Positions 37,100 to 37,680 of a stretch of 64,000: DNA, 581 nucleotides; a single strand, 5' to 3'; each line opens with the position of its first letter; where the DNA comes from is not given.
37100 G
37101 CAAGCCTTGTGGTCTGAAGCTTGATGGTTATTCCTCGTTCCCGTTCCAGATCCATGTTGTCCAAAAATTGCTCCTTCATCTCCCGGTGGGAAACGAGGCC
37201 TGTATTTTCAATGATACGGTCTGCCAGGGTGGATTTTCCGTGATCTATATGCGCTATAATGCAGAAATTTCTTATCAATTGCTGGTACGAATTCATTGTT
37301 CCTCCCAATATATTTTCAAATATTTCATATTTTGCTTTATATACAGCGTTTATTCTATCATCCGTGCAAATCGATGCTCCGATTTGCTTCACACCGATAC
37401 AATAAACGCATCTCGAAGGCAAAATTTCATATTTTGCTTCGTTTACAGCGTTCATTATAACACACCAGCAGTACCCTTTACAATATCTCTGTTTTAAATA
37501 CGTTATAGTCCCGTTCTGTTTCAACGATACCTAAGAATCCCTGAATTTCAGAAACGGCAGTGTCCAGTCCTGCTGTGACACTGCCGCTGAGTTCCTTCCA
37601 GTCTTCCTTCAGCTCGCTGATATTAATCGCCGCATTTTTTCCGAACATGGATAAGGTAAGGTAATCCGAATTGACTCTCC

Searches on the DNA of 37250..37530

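Call 8: search_rna_families(source=window, start=37250, end=37530, threshold=evalue, max_evalue=10, show_alignments=3)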
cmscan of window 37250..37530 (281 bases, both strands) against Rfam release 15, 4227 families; matches with E-value up to 10: 5.
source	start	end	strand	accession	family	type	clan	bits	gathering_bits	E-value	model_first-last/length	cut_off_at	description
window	37401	37470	+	RF02331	TtnuHACA24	Gene; snRNA; snoRNA; HACA-box;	-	33.4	100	0.00021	1-127/127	no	Tetrahymena snoRNA TtnuHACA24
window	37257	37351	-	RF02183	ST7-OT3_1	Gene; lncRNA;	-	20.2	50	0.38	1-79/79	no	ST7 overlapping transcript 3 conserved region 1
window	37394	37458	-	RF02898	AaHKsRNA20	Gene; sRNA;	-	18.7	43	1.8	1-77/77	no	Aggregatibacter sRNA 20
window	37393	37470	-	RF03718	mir-2804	Gene; miRNA;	-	17.1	86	1.3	1-78/78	no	mir-2804 microRNA precursor family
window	37394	37468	-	RF03283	mir-1010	Gene; miRNA;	-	13.6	70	5.2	1-93/93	no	mir-1010 microRNA precursor family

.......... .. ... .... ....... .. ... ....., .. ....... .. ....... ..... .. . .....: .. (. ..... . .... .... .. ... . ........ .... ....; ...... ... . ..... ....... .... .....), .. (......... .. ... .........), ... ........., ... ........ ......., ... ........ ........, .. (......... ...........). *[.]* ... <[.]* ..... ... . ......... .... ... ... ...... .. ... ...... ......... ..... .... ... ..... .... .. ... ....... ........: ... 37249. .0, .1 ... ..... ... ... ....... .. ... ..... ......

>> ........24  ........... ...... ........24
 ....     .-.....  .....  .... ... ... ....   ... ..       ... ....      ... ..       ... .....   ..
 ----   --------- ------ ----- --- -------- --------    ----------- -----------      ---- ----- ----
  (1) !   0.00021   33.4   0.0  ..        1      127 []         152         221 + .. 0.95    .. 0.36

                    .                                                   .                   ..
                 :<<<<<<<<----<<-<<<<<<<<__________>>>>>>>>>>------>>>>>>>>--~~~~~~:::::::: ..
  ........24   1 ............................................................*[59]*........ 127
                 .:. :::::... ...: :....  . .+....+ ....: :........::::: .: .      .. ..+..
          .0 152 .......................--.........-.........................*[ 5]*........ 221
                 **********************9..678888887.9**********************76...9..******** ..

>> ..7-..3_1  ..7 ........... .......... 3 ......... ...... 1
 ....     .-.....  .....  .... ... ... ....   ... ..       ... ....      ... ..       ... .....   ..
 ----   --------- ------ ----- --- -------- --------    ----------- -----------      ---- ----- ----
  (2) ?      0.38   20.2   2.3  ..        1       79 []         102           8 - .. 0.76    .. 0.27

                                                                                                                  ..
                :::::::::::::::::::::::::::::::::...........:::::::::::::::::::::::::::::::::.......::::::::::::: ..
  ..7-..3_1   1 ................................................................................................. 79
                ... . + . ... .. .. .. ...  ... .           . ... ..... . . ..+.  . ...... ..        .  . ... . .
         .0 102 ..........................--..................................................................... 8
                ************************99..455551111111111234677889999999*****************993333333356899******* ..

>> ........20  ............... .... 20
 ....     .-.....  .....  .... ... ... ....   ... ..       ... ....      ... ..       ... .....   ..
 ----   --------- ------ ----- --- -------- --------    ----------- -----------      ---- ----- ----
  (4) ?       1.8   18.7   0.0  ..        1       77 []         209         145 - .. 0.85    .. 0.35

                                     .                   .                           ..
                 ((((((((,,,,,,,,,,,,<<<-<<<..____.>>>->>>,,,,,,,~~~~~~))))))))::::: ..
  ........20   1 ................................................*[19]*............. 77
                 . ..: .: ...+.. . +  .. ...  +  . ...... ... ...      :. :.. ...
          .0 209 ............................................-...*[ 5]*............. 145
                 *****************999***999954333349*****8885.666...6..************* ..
